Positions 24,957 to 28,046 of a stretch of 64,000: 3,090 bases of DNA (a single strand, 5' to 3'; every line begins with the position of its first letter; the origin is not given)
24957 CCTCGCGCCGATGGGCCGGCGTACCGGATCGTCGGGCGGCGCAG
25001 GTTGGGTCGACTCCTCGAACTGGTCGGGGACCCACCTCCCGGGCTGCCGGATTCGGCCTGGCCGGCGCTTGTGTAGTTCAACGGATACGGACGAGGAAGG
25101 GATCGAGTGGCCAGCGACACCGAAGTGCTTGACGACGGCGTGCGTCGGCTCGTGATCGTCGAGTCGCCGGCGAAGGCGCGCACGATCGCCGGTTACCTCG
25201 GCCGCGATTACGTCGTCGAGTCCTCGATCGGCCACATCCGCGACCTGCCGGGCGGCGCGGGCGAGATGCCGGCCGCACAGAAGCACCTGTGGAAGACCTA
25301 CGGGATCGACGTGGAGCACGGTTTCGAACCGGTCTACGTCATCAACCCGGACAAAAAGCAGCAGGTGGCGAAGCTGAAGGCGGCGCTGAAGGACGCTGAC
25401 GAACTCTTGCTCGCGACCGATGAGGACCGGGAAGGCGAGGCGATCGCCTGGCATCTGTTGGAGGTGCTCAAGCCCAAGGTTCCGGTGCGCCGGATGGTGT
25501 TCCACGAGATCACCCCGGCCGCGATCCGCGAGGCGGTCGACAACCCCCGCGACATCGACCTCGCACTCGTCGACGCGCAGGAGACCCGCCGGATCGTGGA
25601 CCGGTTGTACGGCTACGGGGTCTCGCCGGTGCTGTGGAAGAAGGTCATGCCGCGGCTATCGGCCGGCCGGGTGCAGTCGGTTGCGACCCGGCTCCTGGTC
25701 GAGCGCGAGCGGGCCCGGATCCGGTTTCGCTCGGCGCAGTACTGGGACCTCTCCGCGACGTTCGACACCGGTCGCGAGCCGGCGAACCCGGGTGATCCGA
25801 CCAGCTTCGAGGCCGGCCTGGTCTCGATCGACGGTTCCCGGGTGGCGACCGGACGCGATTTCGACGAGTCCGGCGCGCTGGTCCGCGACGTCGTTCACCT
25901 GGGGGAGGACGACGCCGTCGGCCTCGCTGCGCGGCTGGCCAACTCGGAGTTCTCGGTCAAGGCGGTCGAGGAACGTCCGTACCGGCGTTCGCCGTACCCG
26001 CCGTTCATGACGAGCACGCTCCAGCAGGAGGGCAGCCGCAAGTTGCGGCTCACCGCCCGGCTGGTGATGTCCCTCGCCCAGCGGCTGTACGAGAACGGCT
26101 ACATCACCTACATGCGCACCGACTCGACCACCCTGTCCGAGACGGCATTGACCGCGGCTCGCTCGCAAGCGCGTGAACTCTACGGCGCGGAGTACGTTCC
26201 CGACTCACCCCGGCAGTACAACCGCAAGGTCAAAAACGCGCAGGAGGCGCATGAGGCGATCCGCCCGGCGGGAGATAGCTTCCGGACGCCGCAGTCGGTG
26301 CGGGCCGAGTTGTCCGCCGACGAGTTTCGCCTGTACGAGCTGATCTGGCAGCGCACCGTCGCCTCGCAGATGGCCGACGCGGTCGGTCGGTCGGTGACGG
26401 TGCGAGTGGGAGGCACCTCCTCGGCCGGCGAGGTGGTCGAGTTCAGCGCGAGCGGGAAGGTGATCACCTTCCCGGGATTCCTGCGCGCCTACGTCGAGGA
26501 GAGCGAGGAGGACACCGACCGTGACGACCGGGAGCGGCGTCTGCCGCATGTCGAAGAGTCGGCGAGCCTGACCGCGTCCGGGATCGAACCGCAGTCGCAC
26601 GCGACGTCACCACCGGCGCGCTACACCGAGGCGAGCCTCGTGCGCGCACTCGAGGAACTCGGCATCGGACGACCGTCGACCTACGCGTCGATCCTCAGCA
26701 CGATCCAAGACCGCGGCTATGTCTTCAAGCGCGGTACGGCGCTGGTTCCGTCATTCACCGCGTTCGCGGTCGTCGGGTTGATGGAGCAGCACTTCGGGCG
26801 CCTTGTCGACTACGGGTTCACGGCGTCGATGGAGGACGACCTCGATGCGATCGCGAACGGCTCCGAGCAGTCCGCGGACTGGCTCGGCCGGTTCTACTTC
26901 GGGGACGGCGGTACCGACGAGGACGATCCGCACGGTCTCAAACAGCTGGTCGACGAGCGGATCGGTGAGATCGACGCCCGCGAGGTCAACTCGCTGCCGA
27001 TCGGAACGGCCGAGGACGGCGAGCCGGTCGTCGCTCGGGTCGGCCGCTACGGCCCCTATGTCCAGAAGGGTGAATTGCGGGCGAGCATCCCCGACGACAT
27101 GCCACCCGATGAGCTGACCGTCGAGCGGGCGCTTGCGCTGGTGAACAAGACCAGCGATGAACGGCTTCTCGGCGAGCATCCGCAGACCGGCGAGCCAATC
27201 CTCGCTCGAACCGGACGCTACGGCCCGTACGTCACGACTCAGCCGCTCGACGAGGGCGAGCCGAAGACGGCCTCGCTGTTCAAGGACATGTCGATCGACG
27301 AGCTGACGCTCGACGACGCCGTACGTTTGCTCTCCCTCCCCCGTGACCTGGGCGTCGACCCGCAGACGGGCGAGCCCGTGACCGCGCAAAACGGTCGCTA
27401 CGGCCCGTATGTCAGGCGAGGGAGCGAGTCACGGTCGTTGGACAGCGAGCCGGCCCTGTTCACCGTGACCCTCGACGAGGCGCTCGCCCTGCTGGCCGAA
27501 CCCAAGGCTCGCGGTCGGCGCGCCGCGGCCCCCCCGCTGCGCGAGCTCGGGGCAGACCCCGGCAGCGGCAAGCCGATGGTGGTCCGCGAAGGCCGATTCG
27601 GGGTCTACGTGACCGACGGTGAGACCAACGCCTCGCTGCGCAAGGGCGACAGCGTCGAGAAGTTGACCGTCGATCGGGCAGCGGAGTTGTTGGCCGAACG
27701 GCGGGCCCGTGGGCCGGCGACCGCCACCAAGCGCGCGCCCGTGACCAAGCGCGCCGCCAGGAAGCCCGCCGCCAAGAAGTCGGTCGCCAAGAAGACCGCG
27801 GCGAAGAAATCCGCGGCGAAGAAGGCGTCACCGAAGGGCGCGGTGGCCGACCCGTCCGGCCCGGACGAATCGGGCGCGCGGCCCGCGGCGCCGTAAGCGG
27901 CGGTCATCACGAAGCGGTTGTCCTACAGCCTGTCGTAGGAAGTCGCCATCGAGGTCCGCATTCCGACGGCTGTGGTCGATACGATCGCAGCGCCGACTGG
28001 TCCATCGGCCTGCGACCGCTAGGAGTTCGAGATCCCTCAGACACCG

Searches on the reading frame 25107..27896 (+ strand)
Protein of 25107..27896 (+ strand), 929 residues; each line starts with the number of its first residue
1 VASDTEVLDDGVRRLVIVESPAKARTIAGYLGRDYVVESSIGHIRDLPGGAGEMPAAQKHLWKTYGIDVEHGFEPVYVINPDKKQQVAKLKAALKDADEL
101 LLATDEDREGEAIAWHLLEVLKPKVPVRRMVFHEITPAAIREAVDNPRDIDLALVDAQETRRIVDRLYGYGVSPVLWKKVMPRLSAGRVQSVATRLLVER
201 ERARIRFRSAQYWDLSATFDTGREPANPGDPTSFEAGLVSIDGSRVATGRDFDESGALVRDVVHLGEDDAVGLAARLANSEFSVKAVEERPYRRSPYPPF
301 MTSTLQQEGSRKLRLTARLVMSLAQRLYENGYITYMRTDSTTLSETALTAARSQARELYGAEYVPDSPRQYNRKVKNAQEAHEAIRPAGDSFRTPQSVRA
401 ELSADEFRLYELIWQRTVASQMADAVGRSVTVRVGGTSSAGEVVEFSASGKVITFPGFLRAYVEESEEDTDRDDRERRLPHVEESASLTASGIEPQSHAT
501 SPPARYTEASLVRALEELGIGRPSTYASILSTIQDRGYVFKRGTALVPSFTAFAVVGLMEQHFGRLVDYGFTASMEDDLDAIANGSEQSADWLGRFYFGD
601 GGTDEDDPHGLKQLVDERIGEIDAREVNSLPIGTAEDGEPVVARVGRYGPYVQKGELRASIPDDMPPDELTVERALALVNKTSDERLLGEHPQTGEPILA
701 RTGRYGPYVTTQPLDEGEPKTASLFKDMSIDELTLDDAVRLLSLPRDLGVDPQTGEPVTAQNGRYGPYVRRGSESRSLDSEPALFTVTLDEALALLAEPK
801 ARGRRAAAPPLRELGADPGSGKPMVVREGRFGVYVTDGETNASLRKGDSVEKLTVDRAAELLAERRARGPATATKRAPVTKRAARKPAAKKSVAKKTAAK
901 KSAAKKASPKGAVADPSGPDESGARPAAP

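Call 10: search_protein_families(library=pfam, proteins=[window:25107-27896:+])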
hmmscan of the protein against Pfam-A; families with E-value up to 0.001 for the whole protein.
window:25107-27896:+ (929 aa): 4 families
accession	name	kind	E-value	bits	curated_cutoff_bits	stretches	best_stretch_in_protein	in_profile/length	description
PF01131.25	Topoisom_bac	-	6.5e-110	368.4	35.1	1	150-592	2-409/411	DNA topoisomerase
PF13368.11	Toprim_C_rpt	-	2.5e-76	251.9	22.3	4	817-870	1-54/57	Topoisomerase C-terminal repeat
PF01751.28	Toprim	-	6.5e-21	74.8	23.1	1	15-135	2-96/96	Toprim domain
PF07382.16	HC2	-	1.4e-05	25.7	40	1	870-914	11-55/194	Histone H1-like nucleoprotein HC2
